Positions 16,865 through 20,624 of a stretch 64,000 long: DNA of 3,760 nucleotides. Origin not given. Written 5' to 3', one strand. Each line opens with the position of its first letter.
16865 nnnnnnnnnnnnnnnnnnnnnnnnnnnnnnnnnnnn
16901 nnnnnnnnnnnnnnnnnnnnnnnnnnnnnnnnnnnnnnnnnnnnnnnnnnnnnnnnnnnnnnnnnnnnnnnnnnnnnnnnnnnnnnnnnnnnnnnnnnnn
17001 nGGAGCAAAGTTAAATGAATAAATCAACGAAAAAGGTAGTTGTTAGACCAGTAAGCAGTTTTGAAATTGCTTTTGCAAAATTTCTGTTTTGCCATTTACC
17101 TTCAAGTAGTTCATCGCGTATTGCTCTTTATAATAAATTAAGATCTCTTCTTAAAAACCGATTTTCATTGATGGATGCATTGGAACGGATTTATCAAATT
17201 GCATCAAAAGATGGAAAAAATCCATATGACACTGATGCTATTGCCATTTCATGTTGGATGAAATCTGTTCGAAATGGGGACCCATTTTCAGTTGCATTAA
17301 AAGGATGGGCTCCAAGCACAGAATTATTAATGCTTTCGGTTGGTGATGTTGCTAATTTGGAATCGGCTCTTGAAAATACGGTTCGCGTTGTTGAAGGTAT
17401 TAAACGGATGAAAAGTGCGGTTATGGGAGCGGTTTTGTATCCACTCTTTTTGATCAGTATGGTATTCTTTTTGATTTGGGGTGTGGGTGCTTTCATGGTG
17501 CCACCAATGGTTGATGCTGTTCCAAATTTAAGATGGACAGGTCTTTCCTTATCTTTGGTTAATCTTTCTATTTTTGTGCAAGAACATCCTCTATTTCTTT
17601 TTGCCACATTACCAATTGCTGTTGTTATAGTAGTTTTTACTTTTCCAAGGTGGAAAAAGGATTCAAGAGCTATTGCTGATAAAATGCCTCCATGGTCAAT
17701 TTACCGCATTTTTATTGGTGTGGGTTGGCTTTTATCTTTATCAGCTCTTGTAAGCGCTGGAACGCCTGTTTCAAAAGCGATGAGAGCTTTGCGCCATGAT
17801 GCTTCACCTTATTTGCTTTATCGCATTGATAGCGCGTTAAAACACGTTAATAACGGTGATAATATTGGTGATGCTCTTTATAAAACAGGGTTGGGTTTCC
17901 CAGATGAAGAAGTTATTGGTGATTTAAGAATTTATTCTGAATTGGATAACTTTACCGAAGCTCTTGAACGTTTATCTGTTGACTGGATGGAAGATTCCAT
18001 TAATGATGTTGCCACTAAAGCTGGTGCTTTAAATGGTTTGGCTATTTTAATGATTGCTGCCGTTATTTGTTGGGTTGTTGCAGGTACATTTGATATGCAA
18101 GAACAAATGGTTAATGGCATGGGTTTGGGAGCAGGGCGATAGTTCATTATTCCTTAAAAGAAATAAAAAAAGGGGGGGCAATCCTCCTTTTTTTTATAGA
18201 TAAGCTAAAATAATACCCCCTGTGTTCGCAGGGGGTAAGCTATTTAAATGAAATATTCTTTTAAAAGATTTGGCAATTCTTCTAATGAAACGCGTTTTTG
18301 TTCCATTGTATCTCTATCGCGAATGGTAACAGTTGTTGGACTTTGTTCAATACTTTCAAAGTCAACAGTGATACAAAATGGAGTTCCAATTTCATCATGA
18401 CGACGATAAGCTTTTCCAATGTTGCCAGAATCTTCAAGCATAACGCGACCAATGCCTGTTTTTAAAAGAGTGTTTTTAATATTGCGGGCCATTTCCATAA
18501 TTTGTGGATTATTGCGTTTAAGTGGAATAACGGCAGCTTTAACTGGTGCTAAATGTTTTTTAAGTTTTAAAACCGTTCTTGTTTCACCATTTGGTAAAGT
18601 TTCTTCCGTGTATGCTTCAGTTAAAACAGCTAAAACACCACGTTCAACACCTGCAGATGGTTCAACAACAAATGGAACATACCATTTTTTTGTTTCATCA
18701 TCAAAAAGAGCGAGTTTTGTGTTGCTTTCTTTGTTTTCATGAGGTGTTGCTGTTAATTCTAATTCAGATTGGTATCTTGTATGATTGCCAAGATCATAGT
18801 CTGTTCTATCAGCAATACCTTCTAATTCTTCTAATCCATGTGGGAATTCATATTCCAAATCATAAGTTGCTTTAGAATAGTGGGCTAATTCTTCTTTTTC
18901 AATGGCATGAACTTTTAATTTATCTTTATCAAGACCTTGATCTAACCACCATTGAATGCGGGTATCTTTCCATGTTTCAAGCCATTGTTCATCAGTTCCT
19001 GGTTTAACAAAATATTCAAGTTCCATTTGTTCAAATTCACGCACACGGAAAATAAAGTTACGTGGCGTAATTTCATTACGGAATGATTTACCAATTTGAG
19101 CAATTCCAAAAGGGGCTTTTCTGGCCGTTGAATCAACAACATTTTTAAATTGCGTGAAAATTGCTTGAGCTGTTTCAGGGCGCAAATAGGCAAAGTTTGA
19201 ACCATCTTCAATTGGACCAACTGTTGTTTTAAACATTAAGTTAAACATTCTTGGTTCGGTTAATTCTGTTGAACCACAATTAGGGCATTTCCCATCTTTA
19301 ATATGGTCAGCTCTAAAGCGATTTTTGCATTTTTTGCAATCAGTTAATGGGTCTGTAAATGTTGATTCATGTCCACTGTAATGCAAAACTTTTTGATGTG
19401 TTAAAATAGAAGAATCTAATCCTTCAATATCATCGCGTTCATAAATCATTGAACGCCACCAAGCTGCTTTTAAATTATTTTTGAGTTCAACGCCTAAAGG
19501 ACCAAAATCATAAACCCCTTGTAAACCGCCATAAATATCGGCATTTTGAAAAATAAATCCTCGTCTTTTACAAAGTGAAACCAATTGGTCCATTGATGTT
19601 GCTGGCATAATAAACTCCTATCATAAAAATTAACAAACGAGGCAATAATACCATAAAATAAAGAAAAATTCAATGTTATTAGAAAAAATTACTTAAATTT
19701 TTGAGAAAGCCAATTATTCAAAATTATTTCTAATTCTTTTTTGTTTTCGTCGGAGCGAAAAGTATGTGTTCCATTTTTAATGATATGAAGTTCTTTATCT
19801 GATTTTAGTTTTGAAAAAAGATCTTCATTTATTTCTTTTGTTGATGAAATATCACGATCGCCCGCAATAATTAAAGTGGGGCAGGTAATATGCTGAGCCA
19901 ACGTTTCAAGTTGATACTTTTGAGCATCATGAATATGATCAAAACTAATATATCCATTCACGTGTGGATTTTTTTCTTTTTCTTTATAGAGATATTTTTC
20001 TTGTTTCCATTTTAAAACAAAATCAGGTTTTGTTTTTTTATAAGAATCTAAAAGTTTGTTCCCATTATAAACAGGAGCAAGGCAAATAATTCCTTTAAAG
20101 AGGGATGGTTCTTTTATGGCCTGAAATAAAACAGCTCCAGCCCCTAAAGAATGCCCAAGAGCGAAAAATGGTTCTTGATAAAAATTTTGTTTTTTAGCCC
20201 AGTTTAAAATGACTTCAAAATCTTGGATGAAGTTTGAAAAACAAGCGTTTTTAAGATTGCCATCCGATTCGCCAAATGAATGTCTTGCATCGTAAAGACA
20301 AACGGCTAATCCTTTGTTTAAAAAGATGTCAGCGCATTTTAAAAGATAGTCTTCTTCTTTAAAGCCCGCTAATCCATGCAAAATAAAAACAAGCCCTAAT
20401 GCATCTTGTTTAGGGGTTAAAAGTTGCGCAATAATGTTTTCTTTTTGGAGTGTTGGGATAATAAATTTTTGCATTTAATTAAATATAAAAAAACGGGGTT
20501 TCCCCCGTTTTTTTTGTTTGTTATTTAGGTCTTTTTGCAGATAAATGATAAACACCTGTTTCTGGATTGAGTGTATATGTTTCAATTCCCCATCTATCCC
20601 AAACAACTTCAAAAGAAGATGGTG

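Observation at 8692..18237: Chromosomal type IVb (R64 Pil-like) secretin-ATPase-platform cluster with no pilin, prepilin peptidase or conjugation genes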

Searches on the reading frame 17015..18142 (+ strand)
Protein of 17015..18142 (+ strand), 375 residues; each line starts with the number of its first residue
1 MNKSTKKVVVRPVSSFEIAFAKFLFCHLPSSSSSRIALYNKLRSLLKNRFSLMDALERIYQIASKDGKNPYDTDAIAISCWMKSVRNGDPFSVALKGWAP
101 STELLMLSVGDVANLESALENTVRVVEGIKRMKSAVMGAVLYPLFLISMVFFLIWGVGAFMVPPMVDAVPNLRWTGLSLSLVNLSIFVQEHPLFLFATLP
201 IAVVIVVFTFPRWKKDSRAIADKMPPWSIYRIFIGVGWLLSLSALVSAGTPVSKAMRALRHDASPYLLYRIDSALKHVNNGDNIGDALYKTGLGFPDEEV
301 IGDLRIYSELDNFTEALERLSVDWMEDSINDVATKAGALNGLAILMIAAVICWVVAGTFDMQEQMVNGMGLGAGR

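Call 3: search_protein_families(library=pfam, proteins=[window:17015-18142:+], max_evalue=0.01)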
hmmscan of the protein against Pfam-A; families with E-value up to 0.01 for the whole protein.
window:17015-18142:+ (375 aa): 1 family
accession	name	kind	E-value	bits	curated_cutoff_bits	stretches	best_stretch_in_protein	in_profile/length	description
PF00482.28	T2SSF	-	1.2e-23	83.8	25.2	2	238-356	1-120/125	Type II secretion system (T2SS), protein F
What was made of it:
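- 17015..18142 (+): PilR-like inner-membrane platform (GspF family). T2SSF 1e-23, two stretches (call 3).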

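Call 4: search_protein_families(library=ncbifam, proteins=[window:17015-18142:+], max_evalue=0.01)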
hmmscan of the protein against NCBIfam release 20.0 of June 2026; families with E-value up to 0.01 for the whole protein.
window:17015-18142:+ (375 aa): 5 families
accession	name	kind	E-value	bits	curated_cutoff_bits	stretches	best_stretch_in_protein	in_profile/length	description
NF041012.2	T4P_ComGB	equivalog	1.5e-13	50.8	240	1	36-290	4-257/332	competence type IV pilus assembly protein ComGB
TIGR02120.1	GspF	equivalog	1e-10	41.4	424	1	35-355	65-387/401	type II secretion system inner membrane protein GspF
NF007861.0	PRK10573.1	equivalog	3.4e-08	33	401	1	34-351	60-380/401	protein transport protein HofC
NF047826.1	T3SSXpsF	equivalog_domain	1e-05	24.5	650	1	78-296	105-332/405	type II secretion system protein XpsF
NF002593.0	PRK02251.1-2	equivalog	0.00052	19.7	141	1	118-182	82-144/157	cell division protein CrgA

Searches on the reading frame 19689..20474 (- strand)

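Call 8: search_protein_families(library=pfam, proteins=[window:19689-20474:-], max_evalue=0.001)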
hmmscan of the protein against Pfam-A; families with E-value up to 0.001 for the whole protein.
window:19689-20474:- (261 aa): 6 families
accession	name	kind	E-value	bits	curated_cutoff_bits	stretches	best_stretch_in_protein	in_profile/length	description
PF12146.15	Hydrolase_4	-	4.5e-22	78.9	27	1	25-242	3-237/239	Serine aminopeptidase, S33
PF00561.26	Abhydrolase_1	-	2.9e-10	40.6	25.8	1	28-160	2-131/245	alpha/beta hydrolase fold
PF00326.27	Peptidase_S9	-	1.8e-09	37.8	22.6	1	81-261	43-211/213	Prolyl oligopeptidase family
PF02129.25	Peptidase_S15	-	2.2e-06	28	23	0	42-174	46-169/262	X-Pro dipeptidyl-peptidase (S15 family)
PF20408.4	Abhydrolase_11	-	4.3e-06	27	27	1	182-244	113-172/193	Alpha/beta hydrolase domain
PF12740.14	PETase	-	8.4e-05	22.5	28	0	192-255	163-228/263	PET hydrolase-like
